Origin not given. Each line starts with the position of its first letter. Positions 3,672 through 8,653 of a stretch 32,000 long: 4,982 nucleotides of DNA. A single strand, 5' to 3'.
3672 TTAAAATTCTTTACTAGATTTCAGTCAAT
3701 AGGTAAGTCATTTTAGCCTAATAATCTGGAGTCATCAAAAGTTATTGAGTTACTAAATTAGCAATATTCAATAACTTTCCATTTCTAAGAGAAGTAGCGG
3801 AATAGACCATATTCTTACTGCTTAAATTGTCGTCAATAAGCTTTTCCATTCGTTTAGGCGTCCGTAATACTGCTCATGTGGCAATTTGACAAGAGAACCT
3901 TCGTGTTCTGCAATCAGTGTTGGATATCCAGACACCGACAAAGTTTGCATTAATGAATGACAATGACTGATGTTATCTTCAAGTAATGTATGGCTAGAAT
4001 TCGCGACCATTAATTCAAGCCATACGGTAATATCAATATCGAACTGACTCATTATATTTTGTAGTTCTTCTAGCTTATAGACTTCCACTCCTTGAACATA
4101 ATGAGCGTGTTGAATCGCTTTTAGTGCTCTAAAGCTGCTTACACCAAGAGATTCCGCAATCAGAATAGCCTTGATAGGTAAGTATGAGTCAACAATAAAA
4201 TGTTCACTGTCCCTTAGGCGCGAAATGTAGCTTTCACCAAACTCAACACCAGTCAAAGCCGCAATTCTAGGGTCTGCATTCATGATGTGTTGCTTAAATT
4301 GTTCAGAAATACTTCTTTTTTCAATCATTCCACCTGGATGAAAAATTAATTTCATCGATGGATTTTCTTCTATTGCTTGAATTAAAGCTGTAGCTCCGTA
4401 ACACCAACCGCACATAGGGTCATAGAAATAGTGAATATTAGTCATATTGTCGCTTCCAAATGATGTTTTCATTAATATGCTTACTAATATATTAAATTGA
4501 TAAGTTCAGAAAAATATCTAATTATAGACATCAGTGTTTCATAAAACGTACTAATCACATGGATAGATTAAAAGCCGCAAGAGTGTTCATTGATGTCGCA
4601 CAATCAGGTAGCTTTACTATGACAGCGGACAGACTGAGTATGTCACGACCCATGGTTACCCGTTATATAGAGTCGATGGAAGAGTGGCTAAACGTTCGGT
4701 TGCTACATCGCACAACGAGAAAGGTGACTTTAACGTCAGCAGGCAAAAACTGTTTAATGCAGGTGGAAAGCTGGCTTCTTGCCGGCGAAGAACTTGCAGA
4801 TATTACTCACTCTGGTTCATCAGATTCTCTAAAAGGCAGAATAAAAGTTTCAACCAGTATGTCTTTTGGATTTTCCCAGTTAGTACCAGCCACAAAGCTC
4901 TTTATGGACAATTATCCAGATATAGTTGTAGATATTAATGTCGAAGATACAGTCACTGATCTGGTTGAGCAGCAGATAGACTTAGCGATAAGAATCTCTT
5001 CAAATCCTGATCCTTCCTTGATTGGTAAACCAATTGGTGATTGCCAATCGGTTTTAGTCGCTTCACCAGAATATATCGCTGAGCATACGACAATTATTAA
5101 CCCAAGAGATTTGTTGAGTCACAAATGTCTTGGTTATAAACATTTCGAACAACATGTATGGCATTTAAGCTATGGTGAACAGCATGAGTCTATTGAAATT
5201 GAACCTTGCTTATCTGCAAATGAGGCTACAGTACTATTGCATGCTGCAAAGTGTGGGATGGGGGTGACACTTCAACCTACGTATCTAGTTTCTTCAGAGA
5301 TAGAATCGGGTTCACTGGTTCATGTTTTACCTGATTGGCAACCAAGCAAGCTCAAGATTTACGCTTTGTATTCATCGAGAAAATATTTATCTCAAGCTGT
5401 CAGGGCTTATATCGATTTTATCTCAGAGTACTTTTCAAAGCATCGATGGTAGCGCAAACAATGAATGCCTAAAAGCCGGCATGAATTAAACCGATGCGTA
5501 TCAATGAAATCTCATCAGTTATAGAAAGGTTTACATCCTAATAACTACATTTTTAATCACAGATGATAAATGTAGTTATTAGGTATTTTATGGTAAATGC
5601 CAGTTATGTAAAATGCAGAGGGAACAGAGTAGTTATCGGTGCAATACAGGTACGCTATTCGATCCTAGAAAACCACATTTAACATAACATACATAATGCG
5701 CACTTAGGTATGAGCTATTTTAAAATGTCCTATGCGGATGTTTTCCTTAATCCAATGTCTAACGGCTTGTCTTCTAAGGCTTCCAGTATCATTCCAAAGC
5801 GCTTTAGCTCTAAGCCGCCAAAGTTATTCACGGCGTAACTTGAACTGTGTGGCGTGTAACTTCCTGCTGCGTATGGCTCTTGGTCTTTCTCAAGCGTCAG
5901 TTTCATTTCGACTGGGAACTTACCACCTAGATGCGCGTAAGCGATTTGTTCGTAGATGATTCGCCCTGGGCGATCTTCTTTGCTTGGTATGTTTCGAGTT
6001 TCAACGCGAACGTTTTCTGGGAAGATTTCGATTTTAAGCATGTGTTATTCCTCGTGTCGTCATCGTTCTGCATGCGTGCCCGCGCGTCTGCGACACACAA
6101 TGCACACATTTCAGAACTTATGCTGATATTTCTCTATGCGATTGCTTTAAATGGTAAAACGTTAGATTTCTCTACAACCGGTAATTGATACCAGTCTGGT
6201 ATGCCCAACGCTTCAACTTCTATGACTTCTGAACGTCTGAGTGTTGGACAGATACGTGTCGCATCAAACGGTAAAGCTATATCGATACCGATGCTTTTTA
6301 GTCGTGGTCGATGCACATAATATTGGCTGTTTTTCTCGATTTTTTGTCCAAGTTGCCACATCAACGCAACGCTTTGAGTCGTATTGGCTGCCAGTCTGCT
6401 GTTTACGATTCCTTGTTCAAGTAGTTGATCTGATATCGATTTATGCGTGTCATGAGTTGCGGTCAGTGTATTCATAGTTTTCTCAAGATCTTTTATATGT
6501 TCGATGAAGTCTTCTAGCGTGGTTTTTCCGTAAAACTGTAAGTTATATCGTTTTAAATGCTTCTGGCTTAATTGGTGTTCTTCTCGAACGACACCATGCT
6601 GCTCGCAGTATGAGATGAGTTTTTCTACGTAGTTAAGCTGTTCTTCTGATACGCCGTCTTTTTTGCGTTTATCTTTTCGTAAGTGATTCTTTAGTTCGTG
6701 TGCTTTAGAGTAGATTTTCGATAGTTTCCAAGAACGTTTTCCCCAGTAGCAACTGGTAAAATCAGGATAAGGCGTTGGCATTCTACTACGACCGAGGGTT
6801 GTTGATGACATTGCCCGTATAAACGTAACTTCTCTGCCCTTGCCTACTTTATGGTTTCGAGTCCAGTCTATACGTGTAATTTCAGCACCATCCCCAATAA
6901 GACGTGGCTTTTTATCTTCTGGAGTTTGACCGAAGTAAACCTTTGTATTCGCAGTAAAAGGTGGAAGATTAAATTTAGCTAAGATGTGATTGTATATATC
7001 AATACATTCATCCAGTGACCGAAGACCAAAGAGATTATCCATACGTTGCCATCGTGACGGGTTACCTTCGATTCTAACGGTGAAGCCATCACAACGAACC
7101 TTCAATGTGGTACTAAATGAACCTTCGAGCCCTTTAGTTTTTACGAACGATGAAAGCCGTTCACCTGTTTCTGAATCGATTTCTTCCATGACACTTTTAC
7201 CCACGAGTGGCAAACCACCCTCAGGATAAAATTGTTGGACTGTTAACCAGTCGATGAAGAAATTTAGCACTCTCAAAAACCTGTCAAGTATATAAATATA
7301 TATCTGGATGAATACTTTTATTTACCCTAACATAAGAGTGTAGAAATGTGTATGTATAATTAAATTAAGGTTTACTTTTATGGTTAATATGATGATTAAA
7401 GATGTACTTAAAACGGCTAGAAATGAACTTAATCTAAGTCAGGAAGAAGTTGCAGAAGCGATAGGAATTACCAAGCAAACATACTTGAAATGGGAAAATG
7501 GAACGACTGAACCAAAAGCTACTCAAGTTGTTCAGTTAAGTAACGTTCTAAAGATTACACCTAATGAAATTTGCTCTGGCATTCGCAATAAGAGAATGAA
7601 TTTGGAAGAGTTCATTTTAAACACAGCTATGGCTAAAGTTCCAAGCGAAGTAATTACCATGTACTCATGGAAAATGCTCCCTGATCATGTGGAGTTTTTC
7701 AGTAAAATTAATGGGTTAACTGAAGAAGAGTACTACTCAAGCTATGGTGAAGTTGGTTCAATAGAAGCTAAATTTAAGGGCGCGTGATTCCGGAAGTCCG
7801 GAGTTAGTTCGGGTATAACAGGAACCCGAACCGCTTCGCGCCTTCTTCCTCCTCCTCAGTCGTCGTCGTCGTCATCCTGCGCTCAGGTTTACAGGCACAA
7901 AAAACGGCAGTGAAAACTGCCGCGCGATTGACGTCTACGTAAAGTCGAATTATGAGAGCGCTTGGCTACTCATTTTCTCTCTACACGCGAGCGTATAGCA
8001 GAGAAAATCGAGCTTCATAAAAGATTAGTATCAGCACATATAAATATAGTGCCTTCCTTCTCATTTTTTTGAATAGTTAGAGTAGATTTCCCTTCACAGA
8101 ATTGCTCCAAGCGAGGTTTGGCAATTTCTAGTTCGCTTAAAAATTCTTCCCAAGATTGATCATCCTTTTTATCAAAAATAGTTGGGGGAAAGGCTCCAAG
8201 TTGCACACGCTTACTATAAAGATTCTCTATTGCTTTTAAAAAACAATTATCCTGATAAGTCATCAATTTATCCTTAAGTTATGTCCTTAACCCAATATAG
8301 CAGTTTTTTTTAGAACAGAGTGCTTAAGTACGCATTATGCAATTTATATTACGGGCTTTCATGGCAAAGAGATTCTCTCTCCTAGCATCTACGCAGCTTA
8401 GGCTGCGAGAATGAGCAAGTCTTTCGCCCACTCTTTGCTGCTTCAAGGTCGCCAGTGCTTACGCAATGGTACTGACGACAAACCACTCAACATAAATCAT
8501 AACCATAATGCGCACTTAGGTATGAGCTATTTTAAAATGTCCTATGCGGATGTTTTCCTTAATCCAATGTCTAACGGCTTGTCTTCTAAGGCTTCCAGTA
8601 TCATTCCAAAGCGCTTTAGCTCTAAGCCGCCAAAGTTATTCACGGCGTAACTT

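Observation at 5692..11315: Two identical tandem copies of an RS1-like satellite filamentous phage, next to an unrelated complete inovirus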

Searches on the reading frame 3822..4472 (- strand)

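Call 19: search_protein_families(library=pfam, proteins=[window:3822-4472:-], max_evalue=0.01)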
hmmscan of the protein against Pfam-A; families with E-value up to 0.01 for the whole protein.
window:3822-4472:- (216 aa): 2 families
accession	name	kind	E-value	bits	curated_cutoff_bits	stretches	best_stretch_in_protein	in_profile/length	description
PF01323.26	DSBA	-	0.0014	18.9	25.6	1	13-189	2-173/191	DSBA-like thioredoxin domain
PF13743.12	Thioredoxin_5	-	0.0023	18.1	27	1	15-188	2-163/186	Thioredoxin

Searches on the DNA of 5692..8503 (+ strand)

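Call 11: search_dna_similar(query=window:5692-8503:+, collection=phages, mode=distant, max_rows=25)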
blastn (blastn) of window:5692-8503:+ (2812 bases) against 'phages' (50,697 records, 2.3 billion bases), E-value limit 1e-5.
Records with a match: 9; places in all: 10; records where one place covers at least 80% of the query: 0.
Best place of each record, by identity: 90-95% 4; 80-90% 4; 60-80% 1.
By first word of the organism name: Vibrio 8; Affertcholeramvirus 1.
By host as written in the record: Vibrio anguillarum Ba35 2; Vibrio parahaemolyticus 2; Vibrio anguillarum T265 1; Vibrio cyclitrophicus 10N.239.311.A09 1; Vibrio cyclitrophicus 10N.239.311.B03 1; Vibrio cyclitrophicus 10N.239.311.C11 1; Vibrio cholerae JS9803 1.
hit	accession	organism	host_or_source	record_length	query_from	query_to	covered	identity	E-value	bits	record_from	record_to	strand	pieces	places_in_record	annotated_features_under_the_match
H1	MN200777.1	Vibrio phage VAI2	Vibrio anguillarum T265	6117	2636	2754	4%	81.8%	7e-21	110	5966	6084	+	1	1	hypothetical protein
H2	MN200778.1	Vibrio phage VAI1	Vibrio anguillarum Ba35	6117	2636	2754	4%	81.8%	7e-21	110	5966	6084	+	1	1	hypothetical protein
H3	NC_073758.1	Vibrio phage VAI1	Vibrio anguillarum Ba35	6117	2636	2754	4%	81.8%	7e-21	110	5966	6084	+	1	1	hypothetical protein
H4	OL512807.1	Vibrio phage V5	Vibrio parahaemolyticus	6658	2632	2747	4%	78.8%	2e-15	92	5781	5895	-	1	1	none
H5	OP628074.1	Vibrio phage vB_VpI_FR1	Vibrio parahaemolyticus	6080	2652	2760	4%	81.7%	3e-19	104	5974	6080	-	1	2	none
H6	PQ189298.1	Vibrio phage 10N.239.311.A09_PE002B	Vibrio cyclitrophicus 10N.239.311.A09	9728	2096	2147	2%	92.3%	5e-10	73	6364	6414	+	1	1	hypothetical protein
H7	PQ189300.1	Vibrio phage 10N.239.311.B03_PE002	Vibrio cyclitrophicus 10N.239.311.B03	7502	2096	2147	2%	92.3%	5e-10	73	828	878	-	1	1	hypothetical protein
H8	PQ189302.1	Vibrio phage 10N.239.311.C11_PE002A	Vibrio cyclitrophicus 10N.239.311.C11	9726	2096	2147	2%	92.3%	5e-10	73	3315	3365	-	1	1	hypothetical protein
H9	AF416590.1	Affertcholeramvirus CTXphi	Vibrio cholerae JS9803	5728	2098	2149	2%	90.4%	2e-9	73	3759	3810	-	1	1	uncharacterized gene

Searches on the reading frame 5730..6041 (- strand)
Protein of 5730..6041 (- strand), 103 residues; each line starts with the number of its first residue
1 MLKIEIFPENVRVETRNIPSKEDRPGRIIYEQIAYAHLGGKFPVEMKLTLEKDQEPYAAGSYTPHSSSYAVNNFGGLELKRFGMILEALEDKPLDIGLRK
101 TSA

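Call 8: search_protein_families(library=pfam, proteins=[window:5730-6041:-], max_evalue=0.01)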
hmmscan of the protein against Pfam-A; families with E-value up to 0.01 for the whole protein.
window:5730-6041:- (103 aa): 1 family
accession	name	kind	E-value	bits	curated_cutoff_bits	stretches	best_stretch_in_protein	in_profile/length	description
PF02303.23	Phage_DNA_bind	-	3.1e-20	72.7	25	1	2-81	1-79/82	Helix-destabilising protein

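Call 9: search_protein_families(library=phrogs, proteins=[window:5730-6041:-], max_evalue=0.01)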
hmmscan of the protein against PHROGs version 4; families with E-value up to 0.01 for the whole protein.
window:5730-6041:- (103 aa): 1 family
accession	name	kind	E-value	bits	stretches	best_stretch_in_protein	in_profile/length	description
phrog_1199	-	DNA, RNA and nucleotide metabolism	5.9e-33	113.9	1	1-92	1-92/98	single strand DNA binding protein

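Call 50: search_dna_similar(query=window:5730-6041:-, collection=phages, mode=protein, max_rows=30)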
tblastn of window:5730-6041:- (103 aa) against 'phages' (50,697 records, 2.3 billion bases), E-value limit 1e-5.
Records with a match: 21; places in all: 21; records where one place covers at least 80% of the query: 13.
Best place of each record, by identity: <60% 21.
By first word of the organism name: Xanthomonas 12; Erwinia 5; Salmonella 2; Inovirus 1; Dulem 1.
By host as written in the record: Erwinia amylovora Ea1 4; Xanthomonas campestris pv. campestris 3; Xanthomonas campestris pv. vesicatora ATCC35937 2; Xanthomonas oryzae pv. oryzicola 2; Xanthomonas oryzae ATCC 35933 2; Xanthomonas axonopodis pv. citri 2; Homo sapiens 1; Erwinia amylovora strain Ea1 1; and 4 more.
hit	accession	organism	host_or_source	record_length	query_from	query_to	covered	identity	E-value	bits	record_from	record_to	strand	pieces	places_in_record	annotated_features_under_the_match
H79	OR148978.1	Inovirus D_HF5_61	Homo sapiens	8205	1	92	89%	38.0%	2e-9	58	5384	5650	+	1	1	hypothetical protein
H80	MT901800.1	Erwinia phage PEar6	Erwinia amylovora Ea1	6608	1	91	88%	37.4%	3e-10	61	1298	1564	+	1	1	ssDNA-binding protein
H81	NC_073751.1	Erwinia phage PEar6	Erwinia amylovora Ea1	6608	1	91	88%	37.4%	3e-10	61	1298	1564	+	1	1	ssDNA-binding protein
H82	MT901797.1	Erwinia phage PEar1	Erwinia amylovora strain Ea1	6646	1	91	88%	37.4%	3e-10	61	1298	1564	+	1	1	ssDNA-binding protein pV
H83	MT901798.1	Erwinia phage PEar2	Erwinia amylovora Ea1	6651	1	91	88%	37.4%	3e-10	61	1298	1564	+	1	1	ssDNA-binding protein pV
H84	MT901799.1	Erwinia phage PEar4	Erwinia amylovora Ea1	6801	1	91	88%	37.4%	3e-10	61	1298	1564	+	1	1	ssDNA-binding protein pV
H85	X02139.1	Salmonella phage IKe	-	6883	1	90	87%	37.8%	2e-10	61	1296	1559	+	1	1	unnamed protein product; G V protein | ribosome_binding_site | promoter | unnamed protein product; G VII capsid protein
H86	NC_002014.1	Salmonella phage IKe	Escherichia coli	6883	1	90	87%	37.8%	2e-10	61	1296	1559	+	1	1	G V protein | ribosome_binding_site | promoter | VII: minor coat protein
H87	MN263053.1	Xanthomonas phage phiLF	Xanthomonas campestris pv. campestris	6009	2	97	93%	33.0%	2e-7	52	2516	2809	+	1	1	record has no annotation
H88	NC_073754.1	Xanthomonas phage phiLF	Xanthomonas campestris pv. campestris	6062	2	97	93%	33.0%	2e-7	52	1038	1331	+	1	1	ssDNA-binding protein | replication initiation protein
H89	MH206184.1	Xanthomonas phage phiLf UK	Xanthomonas campestris pv. campestris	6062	2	97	93%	33.0%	2e-7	52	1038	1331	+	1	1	ssDNA-binding protein | replication initiation protein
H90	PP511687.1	Dulem virus 52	Varecia variegata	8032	1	79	77%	39.2%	5e-11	63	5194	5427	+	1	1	helix-destabilising protein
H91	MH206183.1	Xanthomonas phage phiXv2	Xanthomonas campestris pv. vesicatora ...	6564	2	97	93%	32.0%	3e-7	52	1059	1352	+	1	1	ssDNA-binding protein | replication initiation protein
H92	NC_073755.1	Xanthomonas phage phiXv2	Xanthomonas campestris pv. vesicatora ...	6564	2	97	93%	32.0%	3e-7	52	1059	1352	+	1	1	ssDNA-binding protein | replication initiation protein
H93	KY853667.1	Xanthomonas phage Xf409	Xanthomonas oryzae pv. oryzicola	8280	2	81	78%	35.0%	2e-7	52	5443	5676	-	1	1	single-stranded DNA binding protein | replication initiation protein II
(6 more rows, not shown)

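Call 84: search_solved_structures(query=window:5730-6041:-, max_evalue=0.01)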
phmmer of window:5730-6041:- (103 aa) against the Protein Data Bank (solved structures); distinct sequences matched with E-value up to 0.01: 16.
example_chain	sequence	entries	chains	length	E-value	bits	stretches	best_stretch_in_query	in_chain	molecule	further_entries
1vqa_A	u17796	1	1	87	3.3e-15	60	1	1-84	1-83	GENE V PROTEIN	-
1yhb_A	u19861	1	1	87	8.8e-15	58.6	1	1-84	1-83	GENE V PROTEIN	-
1vqg_A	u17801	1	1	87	1.2e-14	58.1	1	1-84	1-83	GENE V PROTEIN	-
1vqd_A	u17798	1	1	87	1.7e-14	57.7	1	1-84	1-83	GENE V PROTEIN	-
8acz_A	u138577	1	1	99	2.2e-14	57.3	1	1-85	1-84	DNA-Binding protein G5P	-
1vqh_A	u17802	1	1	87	2.4e-14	57.2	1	1-84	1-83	GENE V PROTEIN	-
1gvp_A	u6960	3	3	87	2.4e-14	57.2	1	1-84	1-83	GENE V PROTEIN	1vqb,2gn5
1ae3_A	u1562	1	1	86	3e-14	56.9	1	1-84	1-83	GENE V PROTEIN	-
1gkh_A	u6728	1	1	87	3.3e-14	56.8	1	1-84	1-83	GENE V PROTEIN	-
1vqe_A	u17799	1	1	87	3.3e-14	56.8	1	1-84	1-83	GENE V PROTEIN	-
1vqj_A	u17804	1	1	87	3.3e-14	56.8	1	1-84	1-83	GENE V PROTEIN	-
1vqi_A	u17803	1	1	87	3.3e-14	56.8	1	1-84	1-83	GENE V PROTEIN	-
1vqf_A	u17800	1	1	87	4.5e-14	56.3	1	1-84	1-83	GENE V PROTEIN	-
1vqc_A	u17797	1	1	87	6.3e-14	55.8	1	1-84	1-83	GENE V PROTEIN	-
1yha_A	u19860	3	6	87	8.8e-14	55.4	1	1-84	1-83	GENE V PROTEIN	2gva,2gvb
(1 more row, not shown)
